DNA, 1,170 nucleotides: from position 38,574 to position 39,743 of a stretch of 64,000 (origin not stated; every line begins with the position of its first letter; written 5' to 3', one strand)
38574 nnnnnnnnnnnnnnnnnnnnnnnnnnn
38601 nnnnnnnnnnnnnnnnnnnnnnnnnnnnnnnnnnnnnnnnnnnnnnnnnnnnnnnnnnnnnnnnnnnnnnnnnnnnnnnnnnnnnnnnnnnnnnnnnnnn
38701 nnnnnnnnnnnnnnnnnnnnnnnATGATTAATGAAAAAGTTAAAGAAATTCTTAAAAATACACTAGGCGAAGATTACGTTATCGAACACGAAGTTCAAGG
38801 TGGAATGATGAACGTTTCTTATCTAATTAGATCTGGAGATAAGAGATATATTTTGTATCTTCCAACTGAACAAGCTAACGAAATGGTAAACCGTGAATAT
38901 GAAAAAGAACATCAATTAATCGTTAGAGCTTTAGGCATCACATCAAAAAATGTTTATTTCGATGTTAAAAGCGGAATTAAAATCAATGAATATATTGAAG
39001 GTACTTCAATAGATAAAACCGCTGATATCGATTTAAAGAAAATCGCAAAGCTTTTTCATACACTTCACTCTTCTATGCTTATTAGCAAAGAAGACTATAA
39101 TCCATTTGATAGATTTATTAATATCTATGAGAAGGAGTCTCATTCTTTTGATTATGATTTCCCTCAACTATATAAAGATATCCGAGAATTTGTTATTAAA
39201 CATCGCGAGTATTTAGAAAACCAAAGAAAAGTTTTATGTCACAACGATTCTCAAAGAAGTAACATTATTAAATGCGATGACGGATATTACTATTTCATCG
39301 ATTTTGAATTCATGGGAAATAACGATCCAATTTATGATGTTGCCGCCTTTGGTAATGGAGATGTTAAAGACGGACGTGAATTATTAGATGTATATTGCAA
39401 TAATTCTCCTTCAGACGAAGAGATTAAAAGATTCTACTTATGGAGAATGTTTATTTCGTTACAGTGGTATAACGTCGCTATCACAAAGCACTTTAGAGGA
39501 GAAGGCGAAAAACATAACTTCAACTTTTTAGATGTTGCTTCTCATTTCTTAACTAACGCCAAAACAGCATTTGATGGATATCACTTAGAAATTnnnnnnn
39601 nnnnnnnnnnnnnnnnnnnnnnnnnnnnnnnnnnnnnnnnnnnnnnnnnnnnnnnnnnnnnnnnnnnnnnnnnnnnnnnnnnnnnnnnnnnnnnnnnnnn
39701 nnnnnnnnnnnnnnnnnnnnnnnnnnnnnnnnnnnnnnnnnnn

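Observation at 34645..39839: Heterodimeric ABC exporter + VanZ + kinase::NifU_C fusion gene cluster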

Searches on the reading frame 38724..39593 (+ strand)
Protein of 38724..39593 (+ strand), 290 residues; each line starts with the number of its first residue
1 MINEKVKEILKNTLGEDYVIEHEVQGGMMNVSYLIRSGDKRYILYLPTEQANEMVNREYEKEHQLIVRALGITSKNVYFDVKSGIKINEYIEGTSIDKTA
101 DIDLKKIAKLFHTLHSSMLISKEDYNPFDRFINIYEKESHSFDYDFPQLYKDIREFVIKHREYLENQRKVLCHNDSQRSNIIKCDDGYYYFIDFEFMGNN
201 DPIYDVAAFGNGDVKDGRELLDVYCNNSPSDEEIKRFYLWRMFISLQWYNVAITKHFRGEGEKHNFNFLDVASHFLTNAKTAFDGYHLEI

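Call 12: search_solved_structures(query=window:38724-39593:+, max_evalue=0.01, show_alignments=2)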
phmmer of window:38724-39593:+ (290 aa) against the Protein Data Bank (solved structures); distinct sequences matched with E-value up to 0.01: 2.
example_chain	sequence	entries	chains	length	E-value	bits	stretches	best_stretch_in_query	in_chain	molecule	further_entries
4r77_B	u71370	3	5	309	7.2e-26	94.5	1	6-210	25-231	Choline kinase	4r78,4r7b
3dxq_A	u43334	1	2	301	5.7e-07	32.5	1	23-249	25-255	choline/ethanolamine kinase family protein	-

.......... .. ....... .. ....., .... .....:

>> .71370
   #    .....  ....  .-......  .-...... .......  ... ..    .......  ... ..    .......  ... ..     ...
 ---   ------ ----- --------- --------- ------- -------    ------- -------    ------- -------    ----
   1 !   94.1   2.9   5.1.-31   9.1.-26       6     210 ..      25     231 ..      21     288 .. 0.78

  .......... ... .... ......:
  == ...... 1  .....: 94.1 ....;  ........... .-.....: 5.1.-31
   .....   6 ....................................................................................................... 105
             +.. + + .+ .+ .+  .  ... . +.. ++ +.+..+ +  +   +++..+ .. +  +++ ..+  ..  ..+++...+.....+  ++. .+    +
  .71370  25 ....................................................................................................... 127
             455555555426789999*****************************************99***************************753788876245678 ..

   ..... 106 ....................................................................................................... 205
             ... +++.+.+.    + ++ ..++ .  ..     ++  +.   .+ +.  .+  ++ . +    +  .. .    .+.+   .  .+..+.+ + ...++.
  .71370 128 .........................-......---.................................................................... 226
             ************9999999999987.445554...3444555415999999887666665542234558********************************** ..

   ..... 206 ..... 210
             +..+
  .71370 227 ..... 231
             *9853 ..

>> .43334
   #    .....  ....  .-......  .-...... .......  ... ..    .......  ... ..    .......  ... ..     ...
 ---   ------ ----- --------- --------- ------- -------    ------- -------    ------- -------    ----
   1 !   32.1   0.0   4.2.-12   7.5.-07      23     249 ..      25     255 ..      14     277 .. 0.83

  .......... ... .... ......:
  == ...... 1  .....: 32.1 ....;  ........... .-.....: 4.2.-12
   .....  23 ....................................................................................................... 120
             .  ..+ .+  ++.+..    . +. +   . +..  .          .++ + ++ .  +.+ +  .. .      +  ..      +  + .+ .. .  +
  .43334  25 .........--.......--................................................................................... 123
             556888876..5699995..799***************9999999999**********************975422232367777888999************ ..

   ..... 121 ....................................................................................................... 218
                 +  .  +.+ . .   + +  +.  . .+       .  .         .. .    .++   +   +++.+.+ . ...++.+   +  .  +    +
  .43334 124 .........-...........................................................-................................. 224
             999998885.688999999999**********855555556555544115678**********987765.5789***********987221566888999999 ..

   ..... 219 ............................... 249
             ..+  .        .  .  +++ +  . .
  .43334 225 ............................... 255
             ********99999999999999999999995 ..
